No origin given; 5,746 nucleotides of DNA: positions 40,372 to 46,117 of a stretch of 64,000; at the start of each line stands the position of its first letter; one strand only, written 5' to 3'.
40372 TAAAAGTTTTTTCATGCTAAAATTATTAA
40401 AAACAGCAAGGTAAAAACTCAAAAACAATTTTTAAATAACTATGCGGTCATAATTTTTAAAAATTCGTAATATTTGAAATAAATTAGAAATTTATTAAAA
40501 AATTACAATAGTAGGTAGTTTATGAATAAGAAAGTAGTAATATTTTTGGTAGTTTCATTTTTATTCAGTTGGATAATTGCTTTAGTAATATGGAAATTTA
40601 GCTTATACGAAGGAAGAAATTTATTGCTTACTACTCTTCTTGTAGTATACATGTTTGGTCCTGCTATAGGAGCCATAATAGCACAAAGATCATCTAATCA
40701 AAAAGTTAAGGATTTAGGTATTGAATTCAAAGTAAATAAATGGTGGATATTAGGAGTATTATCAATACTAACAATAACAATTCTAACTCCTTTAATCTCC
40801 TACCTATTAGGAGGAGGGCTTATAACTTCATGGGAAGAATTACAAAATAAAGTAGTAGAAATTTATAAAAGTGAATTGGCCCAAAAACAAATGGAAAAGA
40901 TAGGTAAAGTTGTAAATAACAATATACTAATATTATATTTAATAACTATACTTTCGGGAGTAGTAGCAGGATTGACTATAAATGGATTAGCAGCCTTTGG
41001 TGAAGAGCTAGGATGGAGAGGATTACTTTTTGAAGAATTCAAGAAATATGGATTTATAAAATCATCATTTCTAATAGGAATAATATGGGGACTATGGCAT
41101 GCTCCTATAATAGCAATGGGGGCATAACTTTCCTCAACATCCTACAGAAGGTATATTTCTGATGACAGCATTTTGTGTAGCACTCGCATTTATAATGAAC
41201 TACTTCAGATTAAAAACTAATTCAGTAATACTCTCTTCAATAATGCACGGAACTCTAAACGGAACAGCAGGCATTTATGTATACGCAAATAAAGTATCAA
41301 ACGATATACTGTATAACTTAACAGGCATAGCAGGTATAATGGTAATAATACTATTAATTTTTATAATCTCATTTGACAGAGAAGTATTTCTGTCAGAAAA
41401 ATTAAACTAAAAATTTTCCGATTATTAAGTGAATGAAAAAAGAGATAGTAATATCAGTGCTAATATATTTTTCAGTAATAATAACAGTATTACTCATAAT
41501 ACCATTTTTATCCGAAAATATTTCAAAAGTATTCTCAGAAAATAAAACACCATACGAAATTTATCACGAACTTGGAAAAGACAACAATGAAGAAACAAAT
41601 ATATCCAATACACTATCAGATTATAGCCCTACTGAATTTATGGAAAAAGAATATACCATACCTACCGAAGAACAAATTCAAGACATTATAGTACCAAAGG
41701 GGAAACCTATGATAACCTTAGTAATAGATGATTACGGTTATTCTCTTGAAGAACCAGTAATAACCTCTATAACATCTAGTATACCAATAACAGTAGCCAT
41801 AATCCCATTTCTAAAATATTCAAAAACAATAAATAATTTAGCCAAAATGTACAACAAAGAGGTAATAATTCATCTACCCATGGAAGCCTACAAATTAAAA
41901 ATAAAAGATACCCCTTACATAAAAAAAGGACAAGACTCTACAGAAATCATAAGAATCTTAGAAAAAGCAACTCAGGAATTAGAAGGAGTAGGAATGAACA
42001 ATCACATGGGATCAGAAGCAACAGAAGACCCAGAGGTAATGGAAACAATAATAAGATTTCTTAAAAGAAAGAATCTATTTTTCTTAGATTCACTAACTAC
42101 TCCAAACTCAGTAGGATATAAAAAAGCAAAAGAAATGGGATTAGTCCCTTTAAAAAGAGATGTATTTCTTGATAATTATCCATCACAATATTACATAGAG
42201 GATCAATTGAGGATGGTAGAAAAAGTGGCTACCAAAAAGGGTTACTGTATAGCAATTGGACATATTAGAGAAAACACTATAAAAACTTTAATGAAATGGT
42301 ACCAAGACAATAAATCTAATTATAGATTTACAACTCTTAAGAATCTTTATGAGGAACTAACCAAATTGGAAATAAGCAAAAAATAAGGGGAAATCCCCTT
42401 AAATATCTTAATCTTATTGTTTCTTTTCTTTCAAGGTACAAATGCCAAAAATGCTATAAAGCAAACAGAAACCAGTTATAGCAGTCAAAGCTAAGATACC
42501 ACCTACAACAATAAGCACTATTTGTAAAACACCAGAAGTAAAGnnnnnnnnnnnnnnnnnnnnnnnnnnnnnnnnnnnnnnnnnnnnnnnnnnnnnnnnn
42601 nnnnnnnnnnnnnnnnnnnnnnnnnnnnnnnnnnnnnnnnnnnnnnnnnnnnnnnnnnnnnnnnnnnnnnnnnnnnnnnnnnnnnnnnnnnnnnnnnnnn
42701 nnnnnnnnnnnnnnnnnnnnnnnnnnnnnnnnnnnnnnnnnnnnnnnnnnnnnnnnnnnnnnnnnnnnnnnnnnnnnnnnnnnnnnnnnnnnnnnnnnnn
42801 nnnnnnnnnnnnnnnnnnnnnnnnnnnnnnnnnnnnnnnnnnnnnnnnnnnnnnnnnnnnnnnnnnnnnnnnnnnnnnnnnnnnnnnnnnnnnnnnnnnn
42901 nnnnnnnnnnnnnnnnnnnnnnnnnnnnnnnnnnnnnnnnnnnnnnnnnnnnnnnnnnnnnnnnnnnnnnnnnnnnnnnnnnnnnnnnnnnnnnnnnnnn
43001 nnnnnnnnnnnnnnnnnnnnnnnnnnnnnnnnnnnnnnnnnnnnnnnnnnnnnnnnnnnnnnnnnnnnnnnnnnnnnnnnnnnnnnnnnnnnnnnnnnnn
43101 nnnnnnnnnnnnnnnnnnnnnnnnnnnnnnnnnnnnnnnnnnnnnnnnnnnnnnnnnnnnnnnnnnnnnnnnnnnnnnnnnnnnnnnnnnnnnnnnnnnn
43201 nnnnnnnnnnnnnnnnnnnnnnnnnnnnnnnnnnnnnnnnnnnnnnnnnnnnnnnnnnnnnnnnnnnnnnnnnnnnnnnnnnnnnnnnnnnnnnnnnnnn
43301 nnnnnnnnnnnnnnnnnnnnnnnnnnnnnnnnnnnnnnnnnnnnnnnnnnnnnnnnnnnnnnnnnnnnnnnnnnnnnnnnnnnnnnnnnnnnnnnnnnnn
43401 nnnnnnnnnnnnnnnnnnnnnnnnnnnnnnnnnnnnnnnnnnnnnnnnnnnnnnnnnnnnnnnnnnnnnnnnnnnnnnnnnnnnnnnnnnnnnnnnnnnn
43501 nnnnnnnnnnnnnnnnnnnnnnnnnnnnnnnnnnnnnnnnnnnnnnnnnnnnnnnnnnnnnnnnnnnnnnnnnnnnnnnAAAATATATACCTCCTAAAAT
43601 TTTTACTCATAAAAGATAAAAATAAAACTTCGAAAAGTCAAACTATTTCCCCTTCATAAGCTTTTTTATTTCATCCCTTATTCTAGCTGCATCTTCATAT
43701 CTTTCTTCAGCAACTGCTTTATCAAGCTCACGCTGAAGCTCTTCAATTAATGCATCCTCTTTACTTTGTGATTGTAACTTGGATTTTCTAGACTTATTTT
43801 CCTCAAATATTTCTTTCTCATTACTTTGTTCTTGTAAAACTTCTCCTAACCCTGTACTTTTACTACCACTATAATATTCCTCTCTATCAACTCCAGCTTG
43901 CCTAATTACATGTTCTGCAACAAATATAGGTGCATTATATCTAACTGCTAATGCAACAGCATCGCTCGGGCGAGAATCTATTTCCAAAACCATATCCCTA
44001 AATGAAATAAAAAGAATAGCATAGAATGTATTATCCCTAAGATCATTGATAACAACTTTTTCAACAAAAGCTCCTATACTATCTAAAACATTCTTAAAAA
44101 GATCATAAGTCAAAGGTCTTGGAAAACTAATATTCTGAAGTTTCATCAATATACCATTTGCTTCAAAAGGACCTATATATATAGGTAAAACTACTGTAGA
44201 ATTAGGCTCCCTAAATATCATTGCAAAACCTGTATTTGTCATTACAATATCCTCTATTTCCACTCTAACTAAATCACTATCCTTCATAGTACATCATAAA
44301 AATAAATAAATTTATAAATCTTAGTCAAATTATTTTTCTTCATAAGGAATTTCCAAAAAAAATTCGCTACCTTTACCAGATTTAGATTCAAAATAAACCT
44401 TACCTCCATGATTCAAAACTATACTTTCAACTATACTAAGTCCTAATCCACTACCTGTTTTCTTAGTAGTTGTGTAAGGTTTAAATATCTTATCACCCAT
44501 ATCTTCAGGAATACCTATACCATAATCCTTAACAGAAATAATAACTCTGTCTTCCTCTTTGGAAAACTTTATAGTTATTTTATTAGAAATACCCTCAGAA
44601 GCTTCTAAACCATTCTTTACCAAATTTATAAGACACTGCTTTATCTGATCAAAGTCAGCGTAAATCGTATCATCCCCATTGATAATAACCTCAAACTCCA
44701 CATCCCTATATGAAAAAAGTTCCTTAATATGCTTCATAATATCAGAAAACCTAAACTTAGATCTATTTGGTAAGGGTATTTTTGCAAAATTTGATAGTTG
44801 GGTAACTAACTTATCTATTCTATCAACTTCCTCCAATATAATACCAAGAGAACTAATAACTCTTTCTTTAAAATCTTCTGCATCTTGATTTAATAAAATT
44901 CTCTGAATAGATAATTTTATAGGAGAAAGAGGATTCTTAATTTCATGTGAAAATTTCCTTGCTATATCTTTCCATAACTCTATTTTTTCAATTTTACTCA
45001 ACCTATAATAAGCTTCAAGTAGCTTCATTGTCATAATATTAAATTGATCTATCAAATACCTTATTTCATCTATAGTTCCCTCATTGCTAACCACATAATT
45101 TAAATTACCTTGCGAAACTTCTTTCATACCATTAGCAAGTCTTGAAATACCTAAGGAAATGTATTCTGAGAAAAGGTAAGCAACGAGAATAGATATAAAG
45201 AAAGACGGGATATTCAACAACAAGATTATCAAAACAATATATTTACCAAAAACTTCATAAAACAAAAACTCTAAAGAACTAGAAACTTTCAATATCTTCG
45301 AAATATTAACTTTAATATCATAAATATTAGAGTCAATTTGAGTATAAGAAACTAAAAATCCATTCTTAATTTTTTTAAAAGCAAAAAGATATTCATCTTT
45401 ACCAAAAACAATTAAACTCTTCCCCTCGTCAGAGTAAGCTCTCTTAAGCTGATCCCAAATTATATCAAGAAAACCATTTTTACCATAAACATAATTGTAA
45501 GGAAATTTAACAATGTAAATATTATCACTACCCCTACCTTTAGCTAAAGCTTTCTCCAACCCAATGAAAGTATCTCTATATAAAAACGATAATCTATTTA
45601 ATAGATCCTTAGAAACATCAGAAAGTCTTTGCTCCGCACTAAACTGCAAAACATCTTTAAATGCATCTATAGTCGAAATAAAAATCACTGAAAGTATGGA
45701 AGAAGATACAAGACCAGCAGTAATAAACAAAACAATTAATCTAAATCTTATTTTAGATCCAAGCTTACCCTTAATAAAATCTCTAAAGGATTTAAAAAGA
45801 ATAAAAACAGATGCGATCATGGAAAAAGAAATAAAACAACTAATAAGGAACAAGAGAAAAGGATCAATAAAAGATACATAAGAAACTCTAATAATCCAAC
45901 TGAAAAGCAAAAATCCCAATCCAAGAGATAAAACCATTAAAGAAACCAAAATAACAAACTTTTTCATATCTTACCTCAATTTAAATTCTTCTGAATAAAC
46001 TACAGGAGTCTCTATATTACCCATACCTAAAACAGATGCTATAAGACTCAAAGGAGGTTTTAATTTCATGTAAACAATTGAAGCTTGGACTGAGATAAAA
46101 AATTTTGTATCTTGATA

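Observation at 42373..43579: Perfect 277-bp tandem duplication of a DUF2892 membrane-protein gene next to a glutaredoxin-like protein disulfide oxidoreductase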

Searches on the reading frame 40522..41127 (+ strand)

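Call 6: search_protein_families(library=pfam, proteins=[window:40522-41127:+], max_evalue=0.01)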
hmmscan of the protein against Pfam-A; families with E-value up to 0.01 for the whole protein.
window:40522-41127:+ (201 aa): 1 family
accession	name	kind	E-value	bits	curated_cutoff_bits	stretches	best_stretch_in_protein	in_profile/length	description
PF02517.21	Rce1-like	-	7.1e-08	33.1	22.4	1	147-196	5-55/93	Type II CAAX prenyl endopeptidase Rce1-like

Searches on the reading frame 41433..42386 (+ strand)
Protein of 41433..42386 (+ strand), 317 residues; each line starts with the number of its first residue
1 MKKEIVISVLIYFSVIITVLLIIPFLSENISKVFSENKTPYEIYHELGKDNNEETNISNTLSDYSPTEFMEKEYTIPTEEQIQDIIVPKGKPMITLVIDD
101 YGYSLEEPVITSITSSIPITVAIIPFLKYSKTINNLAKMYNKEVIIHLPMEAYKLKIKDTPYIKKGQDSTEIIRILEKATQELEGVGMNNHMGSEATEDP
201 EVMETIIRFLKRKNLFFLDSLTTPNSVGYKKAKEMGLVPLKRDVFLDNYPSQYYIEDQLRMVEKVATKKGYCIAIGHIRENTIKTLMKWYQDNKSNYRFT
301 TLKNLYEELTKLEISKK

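Call 6: search_protein_families(library=pfam, proteins=[window:41433-42386:+], max_evalue=0.01)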
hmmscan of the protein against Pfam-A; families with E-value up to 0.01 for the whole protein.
window:41433-42386:+ (317 aa): 1 family
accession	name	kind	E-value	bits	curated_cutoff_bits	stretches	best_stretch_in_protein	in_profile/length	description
PF04748.18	Polysacc_deac_2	-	2e-57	194.1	27.5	1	96-305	1-211/212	Divergent polysaccharide deacetylase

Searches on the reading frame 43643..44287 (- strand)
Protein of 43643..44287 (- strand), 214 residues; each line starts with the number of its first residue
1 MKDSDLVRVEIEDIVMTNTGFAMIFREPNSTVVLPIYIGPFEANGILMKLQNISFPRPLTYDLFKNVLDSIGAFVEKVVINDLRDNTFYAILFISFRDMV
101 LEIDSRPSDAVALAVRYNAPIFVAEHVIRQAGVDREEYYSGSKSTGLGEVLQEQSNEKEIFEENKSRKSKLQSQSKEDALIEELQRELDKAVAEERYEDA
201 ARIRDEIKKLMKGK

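Call 6: search_protein_families(library=pfam, proteins=[window:43643-44287:-], max_evalue=0.01)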
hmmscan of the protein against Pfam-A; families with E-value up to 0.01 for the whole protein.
window:43643-44287:- (214 aa): 2 families
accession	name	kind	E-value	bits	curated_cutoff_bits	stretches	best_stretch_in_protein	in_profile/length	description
PF02577.19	BFN_dom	-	8.7e-38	129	27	1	23-134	1-110/112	Bifunctional nuclease domain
PF02151.25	UVR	-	2.2e-09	37.2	21.5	1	179-210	2-33/36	UvrB/uvrC motif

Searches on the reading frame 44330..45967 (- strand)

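Call 6: search_protein_families(library=pfam, proteins=[window:44330-45967:-], max_evalue=0.01)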
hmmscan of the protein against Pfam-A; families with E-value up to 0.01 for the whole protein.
window:44330-45967:- (545 aa): 4 families
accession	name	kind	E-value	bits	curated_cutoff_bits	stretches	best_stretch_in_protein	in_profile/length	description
PF02518.31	HATPase_c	-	1.3e-24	87.2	26.4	1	438-543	2-110/111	Histidine kinase-, DNA gyrase B-, and HSP90-like ATPase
PF14501.12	HATPase_c_5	-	3.8e-09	36.8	22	1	443-531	7-93/102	GHKL domain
PF00512.31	HisKA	-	2.8e-08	34.1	26.9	1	337-397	7-63/66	His Kinase A (phospho-acceptor) domain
PF00672.30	HAMP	-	0.00039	21.1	25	1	270-317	6-52/53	HAMP domain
